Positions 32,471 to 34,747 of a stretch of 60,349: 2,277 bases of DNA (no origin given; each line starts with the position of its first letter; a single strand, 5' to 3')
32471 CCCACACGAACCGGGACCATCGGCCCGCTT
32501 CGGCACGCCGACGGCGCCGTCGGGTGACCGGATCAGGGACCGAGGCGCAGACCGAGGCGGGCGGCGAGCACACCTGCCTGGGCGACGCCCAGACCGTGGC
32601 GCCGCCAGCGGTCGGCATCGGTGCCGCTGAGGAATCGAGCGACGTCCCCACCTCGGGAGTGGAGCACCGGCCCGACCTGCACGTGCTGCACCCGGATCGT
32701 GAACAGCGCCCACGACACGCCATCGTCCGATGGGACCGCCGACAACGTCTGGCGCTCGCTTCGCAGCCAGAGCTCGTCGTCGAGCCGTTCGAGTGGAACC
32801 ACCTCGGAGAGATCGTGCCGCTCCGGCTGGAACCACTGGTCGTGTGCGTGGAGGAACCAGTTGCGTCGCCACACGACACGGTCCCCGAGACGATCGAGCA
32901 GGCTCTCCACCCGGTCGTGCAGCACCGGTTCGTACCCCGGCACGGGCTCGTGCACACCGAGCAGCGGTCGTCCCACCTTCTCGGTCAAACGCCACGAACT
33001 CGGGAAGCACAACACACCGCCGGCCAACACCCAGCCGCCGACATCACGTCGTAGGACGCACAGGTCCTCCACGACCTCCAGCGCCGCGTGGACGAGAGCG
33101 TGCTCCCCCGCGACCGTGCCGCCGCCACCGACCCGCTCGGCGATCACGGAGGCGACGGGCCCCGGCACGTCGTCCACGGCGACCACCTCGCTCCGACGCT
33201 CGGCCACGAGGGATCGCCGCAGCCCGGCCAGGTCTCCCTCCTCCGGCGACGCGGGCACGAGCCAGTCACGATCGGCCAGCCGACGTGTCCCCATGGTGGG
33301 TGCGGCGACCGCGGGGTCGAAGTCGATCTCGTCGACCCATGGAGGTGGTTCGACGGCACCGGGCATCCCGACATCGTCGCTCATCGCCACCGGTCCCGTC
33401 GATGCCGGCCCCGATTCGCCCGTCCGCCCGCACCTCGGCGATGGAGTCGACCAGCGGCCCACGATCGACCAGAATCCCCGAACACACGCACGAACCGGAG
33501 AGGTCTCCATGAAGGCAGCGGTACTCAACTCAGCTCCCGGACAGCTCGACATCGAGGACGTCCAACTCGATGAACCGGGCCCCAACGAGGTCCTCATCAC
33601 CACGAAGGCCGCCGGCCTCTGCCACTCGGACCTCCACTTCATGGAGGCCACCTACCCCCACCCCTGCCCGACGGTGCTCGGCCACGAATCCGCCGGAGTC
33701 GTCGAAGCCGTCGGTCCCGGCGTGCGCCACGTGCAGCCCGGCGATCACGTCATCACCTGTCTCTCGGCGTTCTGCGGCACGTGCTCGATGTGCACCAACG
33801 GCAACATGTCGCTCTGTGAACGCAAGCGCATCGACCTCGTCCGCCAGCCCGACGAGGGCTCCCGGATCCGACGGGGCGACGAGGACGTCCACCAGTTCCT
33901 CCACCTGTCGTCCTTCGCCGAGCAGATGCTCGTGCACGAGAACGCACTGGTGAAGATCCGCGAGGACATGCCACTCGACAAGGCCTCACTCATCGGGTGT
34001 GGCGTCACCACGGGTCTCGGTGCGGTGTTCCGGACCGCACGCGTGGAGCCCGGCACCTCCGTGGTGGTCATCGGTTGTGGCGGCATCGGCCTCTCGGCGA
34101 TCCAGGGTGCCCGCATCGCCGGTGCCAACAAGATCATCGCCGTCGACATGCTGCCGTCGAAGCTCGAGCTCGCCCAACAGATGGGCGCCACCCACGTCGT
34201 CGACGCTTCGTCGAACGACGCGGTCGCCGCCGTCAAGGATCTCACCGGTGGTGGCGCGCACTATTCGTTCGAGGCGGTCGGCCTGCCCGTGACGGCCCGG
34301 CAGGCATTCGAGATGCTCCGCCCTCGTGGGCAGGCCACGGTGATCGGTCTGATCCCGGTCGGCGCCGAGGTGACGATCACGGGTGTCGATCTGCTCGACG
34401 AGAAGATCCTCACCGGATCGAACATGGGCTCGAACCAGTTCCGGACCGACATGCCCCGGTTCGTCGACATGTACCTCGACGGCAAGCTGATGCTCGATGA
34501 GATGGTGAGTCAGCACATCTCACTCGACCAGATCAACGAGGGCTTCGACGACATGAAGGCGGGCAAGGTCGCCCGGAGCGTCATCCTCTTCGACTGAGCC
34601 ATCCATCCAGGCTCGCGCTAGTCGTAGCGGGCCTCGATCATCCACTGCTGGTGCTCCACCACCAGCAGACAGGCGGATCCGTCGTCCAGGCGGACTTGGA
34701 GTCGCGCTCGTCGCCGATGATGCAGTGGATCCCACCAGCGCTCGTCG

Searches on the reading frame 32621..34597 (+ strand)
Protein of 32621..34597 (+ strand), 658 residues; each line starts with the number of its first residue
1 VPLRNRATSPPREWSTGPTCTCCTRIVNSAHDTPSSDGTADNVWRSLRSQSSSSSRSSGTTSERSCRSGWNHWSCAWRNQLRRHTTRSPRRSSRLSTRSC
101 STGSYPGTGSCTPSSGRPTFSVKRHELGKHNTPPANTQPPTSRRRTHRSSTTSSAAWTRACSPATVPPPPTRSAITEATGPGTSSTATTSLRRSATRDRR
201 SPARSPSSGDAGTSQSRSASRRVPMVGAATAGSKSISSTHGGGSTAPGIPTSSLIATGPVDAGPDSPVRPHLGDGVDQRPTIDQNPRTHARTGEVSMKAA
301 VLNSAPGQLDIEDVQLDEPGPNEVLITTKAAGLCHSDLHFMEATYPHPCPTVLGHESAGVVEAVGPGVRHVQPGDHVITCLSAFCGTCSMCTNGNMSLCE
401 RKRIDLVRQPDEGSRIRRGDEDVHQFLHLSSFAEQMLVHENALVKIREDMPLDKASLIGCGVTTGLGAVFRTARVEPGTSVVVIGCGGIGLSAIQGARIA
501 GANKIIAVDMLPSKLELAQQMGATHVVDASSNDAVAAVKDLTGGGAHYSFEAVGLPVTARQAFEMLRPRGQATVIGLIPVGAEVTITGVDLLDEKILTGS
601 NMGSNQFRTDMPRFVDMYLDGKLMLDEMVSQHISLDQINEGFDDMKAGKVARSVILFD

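Call 5: search_protein_families(library=pfam, proteins=[window:32621-34597:+], max_evalue=0.01)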
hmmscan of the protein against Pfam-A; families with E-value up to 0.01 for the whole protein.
window:32621-34597:+ (658 aa): 5 families
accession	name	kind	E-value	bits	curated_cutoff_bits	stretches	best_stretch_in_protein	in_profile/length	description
PF00107.32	ADH_zinc_N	-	6.5e-31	107.4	31.8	1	488-613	1-126/129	Zinc-binding dehydrogenase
PF08240.17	ADH_N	-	1.5e-24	86.7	23.5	1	320-447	1-103/104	Alcohol dehydrogenase GroES-like domain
PF16912.11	Glu_dehyd_C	-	5.1e-08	33.1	34.9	1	474-646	28-202/211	Glucose dehydrogenase C-terminus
PF13602.12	ADH_zinc_N_2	-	2.9e-05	25.5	27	1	521-650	1-128/134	Zinc-binding dehydrogenase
PF01262.27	AlaDh_PNT_C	-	0.0034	17.3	23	1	474-530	24-80/214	Alanine dehydrogenase/PNT, C-terminal domain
